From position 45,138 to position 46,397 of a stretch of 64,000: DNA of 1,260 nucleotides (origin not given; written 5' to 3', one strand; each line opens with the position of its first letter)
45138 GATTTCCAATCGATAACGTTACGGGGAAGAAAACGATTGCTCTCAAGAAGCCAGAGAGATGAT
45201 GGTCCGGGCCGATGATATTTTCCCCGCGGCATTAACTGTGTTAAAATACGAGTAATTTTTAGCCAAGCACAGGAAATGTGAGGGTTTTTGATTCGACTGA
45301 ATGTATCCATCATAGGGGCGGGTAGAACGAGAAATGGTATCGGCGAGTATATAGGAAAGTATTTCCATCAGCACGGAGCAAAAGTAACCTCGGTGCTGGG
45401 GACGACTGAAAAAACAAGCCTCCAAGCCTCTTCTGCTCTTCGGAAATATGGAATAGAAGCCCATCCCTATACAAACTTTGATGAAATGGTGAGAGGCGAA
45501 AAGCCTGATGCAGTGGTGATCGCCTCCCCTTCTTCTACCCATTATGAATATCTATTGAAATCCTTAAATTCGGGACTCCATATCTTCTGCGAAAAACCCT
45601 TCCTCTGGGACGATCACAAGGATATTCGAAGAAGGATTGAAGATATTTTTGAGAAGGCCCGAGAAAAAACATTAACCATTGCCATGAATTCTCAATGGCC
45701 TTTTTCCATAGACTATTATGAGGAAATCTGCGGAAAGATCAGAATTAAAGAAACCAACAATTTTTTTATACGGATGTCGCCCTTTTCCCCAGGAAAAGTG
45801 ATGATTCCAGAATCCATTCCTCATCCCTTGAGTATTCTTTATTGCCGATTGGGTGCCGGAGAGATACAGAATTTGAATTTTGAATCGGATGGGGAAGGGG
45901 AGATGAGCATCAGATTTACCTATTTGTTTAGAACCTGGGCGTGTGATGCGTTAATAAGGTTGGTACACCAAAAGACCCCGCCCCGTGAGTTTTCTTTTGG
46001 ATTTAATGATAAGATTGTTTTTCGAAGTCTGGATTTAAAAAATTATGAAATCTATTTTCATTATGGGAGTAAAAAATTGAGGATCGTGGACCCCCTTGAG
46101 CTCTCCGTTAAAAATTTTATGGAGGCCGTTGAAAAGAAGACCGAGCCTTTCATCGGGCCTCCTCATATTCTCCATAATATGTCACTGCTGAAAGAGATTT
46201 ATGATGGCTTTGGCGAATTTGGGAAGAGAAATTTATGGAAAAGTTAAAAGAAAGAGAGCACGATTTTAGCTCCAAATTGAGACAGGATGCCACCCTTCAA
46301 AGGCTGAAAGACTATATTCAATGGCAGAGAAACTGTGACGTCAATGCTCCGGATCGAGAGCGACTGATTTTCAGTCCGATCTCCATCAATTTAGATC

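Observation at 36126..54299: Expanded Arn-like envelope glycosylation supercluster: four ArnT/PMT-like GT-C paralogs, two GT2+LAB_N modules, a Gfo/Idh/MocA+DegT aminosugar pair, an oxidoreductase+radical SAM pair, GT4, Kdo/WaaP-family kinases, ICMT-like methyltransferase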

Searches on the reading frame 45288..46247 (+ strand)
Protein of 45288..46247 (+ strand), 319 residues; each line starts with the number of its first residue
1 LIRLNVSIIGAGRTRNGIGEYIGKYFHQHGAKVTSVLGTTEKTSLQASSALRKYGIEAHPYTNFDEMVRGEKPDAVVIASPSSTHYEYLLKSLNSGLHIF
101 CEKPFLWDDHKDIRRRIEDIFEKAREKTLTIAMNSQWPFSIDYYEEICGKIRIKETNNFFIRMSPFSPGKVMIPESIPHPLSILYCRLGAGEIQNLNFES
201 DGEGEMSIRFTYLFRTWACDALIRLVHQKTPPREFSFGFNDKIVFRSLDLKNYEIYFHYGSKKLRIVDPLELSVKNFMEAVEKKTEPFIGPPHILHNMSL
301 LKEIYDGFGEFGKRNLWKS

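Call 3: search_protein_families(library=pfam, proteins=[window:45288-46247:+], max_evalue=0.01)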
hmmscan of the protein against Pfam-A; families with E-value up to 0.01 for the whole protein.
window:45288-46247:+ (319 aa): 1 family
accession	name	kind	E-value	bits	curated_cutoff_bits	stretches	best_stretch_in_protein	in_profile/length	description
PF01408.29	GFO_IDH_MocA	-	1.9e-19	70.9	24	1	4-109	1-98/120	Oxidoreductase family, NAD-binding Rossmann fold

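Call 9: search_protein_families(library=ncbifam, proteins=[window:45288-46247:+], max_evalue=0.001)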
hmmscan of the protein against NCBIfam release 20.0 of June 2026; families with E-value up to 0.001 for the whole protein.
window:45288-46247:+ (319 aa): 7 families
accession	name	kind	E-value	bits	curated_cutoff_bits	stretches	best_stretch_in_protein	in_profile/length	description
TIGR04380.1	myo_inos_iolG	equivalog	1.1e-15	57.4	355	1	4-120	2-111/330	inositol 2-dehydrogenase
NF052679.1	InsChiInosDhIolG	equivalog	9.6e-11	41.3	540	1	4-107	3-101/343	bifunctional inositol 2-dehydrogenase/D-chiro-inositol 1-dehydrogenase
NF040723.1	UDP-GlcNAcDh_Arch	equivalog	6.1e-07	29.3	450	1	4-106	1-94/302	UDP-N-acetylglucosamine 3-dehydrogenase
NF052479.1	LevoglcsnDh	equivalog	3.9e-06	25.8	650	1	3-108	3-109/386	levoglucosan dehydrogenase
NF041392.1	XylDh_Gfo6_Halo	equivalog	5.6e-05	22.1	350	1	56-106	65-116/350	D-xylose 1-dehydrogenase Gfo6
NF058561.1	BT_2158_fam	equivalog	0.00026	19.7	750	1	49-105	72-129/487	glycoside 3-dehydrogenase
NF007574.0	PRK10206.1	equivalog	0.001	18.2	352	0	61-133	54-121/345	oxidoreductase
